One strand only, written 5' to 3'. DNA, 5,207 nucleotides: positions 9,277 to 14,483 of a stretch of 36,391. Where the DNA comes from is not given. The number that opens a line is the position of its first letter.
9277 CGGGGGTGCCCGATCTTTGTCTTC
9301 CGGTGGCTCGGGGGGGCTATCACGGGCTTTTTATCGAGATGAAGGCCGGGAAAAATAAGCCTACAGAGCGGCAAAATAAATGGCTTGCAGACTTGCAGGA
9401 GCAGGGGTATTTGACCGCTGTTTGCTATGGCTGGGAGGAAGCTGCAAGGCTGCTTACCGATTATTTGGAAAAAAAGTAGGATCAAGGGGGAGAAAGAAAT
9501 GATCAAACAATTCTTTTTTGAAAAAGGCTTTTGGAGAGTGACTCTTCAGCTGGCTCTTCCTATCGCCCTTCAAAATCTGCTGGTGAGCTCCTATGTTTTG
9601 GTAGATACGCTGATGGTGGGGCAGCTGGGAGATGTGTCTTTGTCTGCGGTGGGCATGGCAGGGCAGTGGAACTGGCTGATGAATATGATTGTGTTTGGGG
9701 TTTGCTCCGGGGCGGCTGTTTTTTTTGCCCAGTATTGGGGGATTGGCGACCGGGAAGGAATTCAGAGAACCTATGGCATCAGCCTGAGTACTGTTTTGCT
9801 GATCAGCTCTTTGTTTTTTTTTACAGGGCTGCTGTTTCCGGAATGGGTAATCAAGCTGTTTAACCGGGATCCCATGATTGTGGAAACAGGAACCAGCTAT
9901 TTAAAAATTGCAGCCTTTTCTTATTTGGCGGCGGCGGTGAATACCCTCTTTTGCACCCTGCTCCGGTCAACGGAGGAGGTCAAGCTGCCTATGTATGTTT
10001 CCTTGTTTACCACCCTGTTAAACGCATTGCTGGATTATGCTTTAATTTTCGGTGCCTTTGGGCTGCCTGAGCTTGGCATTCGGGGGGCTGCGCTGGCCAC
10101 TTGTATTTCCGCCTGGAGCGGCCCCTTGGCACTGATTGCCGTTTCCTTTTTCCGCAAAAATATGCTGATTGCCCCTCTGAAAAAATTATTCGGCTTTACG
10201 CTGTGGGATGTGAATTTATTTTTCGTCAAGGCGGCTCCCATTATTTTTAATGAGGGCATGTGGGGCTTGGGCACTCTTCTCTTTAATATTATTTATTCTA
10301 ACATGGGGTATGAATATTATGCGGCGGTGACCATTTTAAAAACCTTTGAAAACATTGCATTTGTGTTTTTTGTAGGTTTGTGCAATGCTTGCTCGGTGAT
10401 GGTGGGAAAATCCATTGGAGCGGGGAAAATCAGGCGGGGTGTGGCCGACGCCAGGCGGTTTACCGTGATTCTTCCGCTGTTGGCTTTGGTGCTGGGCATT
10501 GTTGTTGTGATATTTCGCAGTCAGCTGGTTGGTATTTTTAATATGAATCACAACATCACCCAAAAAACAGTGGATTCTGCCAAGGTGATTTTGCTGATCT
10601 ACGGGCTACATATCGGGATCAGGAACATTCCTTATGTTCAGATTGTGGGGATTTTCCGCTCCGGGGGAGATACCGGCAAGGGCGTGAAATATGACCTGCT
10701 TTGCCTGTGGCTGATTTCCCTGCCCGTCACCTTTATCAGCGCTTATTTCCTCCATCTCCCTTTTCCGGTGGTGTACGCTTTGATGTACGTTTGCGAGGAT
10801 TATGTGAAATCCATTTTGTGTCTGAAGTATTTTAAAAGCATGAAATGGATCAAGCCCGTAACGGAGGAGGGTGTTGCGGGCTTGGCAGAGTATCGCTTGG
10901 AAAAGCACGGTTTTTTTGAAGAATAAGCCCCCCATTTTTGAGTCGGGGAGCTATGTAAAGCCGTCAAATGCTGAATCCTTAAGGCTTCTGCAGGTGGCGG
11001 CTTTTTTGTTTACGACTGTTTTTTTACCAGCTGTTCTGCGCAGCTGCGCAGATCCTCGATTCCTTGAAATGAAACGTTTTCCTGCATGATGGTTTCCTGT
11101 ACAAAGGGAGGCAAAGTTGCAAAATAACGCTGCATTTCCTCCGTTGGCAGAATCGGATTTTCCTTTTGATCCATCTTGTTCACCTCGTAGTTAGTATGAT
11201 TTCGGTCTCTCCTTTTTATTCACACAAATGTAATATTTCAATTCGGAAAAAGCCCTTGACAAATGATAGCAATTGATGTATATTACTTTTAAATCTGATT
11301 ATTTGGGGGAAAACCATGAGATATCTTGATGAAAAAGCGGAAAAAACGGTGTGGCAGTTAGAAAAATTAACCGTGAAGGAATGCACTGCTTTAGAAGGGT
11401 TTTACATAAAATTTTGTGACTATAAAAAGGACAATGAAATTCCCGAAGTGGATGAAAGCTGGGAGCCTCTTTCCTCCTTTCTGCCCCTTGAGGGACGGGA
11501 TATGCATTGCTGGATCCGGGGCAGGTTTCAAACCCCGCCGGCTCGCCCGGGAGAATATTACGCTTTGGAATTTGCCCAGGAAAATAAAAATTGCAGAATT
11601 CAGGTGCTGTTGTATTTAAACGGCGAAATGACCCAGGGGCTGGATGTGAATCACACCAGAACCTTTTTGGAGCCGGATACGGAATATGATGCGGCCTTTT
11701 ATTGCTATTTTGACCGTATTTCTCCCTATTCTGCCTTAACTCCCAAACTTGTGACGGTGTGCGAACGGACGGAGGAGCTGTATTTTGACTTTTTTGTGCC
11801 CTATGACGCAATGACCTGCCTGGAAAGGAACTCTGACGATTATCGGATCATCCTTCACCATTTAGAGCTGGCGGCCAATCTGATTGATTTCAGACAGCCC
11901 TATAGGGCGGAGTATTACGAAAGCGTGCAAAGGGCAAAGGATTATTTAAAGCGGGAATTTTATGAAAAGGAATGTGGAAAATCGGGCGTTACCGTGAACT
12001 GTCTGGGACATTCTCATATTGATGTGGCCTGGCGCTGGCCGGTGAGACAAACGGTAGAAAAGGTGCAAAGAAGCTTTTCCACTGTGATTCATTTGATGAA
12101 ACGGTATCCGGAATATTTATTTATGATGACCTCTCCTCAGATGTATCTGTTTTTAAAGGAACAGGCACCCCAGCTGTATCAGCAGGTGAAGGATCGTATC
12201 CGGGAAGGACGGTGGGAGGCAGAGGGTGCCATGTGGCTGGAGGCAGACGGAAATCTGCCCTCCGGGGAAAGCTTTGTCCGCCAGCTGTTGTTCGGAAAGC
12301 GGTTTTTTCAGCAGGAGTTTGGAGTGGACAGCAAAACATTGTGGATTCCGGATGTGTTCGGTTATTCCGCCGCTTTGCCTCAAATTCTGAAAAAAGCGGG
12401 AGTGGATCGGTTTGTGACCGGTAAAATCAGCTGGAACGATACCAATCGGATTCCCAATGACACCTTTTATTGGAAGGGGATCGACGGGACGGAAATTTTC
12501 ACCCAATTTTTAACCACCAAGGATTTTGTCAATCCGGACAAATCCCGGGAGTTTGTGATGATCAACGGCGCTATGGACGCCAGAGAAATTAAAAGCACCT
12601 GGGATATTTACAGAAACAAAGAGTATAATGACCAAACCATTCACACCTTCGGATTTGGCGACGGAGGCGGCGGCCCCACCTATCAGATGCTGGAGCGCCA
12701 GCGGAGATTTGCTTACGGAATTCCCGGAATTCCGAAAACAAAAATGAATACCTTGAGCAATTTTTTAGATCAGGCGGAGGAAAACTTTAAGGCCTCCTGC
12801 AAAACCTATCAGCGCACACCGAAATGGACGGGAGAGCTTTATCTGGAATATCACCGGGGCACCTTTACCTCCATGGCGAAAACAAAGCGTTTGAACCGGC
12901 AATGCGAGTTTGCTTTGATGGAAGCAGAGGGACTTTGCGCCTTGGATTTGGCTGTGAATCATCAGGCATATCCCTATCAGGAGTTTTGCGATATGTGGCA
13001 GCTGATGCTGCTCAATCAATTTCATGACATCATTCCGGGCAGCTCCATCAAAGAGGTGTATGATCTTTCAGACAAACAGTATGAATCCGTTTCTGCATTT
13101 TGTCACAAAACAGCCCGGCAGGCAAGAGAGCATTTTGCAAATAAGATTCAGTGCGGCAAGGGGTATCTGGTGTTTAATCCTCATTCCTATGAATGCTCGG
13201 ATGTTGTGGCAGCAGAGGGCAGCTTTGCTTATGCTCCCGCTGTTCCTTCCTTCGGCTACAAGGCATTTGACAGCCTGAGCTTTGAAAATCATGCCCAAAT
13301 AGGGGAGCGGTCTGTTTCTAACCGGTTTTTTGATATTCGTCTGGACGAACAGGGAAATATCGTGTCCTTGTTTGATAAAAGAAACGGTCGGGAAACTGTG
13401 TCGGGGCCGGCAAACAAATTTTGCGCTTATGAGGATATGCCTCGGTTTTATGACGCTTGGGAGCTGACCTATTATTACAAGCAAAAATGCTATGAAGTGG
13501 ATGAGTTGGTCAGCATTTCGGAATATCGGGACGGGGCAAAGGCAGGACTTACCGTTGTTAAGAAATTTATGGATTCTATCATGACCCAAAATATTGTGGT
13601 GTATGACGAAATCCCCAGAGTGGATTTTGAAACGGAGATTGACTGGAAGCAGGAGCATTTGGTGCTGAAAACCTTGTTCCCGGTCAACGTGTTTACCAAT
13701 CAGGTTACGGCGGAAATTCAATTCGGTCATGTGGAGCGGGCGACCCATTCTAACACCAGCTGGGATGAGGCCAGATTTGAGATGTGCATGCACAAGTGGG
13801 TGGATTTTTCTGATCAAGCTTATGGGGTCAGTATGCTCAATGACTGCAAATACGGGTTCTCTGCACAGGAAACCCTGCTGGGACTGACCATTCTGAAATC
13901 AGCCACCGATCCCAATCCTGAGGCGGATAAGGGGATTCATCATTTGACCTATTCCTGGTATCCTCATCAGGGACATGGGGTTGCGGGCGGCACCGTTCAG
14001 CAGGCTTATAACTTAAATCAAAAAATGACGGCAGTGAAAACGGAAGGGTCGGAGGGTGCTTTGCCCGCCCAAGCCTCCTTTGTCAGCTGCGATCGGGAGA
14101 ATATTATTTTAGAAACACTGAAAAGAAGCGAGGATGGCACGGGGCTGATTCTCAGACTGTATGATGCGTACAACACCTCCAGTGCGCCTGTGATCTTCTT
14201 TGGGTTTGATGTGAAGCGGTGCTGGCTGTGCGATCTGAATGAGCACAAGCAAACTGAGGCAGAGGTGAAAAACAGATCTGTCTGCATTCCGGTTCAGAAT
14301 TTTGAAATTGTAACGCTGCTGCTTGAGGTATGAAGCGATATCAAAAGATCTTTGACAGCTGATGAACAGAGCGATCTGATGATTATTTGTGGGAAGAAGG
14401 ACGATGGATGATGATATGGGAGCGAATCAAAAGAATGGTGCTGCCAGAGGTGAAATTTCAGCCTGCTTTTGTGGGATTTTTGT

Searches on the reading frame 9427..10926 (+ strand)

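Call 85: search_protein_families(library=pfam, proteins=[window:9427-10926:+], max_evalue=0.0001)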
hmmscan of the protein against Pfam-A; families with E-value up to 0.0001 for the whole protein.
window:9427-10926:+ (499 aa): 1 family
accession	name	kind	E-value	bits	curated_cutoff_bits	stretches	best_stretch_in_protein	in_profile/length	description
PF01554.23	MatE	-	1.1e-50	171.9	24.9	2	45-204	1-160/161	MatE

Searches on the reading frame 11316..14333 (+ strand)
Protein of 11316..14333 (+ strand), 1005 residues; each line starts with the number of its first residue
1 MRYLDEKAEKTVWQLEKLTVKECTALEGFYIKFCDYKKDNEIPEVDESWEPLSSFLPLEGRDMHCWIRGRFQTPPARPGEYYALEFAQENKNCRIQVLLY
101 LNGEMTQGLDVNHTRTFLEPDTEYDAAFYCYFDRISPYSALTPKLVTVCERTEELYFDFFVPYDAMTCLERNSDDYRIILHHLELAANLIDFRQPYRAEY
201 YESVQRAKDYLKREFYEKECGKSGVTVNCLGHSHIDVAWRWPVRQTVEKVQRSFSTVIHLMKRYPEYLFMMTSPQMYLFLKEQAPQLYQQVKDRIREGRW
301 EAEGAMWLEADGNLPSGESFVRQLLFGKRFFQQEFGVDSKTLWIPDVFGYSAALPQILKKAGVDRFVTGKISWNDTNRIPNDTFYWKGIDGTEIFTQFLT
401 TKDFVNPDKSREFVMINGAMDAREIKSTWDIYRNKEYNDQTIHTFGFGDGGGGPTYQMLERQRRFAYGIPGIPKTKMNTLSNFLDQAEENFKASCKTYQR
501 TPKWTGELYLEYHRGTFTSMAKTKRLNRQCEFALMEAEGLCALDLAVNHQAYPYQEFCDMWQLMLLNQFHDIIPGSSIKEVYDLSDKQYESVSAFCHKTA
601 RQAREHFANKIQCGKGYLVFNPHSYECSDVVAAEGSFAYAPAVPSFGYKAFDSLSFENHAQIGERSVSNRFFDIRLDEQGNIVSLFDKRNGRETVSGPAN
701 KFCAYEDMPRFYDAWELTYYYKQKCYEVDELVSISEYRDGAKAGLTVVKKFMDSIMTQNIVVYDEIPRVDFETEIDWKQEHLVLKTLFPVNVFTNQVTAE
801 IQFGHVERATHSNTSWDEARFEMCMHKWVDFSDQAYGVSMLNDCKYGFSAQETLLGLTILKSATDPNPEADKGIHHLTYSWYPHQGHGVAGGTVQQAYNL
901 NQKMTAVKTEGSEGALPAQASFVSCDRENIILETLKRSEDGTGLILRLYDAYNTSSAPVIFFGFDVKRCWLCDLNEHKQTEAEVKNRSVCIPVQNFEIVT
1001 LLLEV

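Call 85: search_protein_families(library=pfam, proteins=[window:11316-14333:+], max_evalue=0.0001)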
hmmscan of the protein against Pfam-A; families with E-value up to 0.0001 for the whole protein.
window:11316-14333:+ (1005 aa): 4 families
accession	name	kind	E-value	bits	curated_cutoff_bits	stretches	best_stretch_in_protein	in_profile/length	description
PF01074.27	Glyco_hydro_38N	-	3.6e-87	292.6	25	1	226-504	1-269/270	Glycosyl hydrolases family 38 N-terminal domain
PF07748.19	Glyco_hydro_38C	-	2.1e-57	195.2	25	1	667-869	1-206/206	Glycosyl hydrolases family 38 C-terminal domain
PF09261.16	Alpha-mann_mid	-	3.7e-27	94.7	31.1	1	511-604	1-93/96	Alpha mannosidase middle domain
PF17677.7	Glyco_hydro38C2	-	1.2e-15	57.8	22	1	929-1001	1-72/72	Glycosyl hydrolases family 38 C-terminal beta sandwich domain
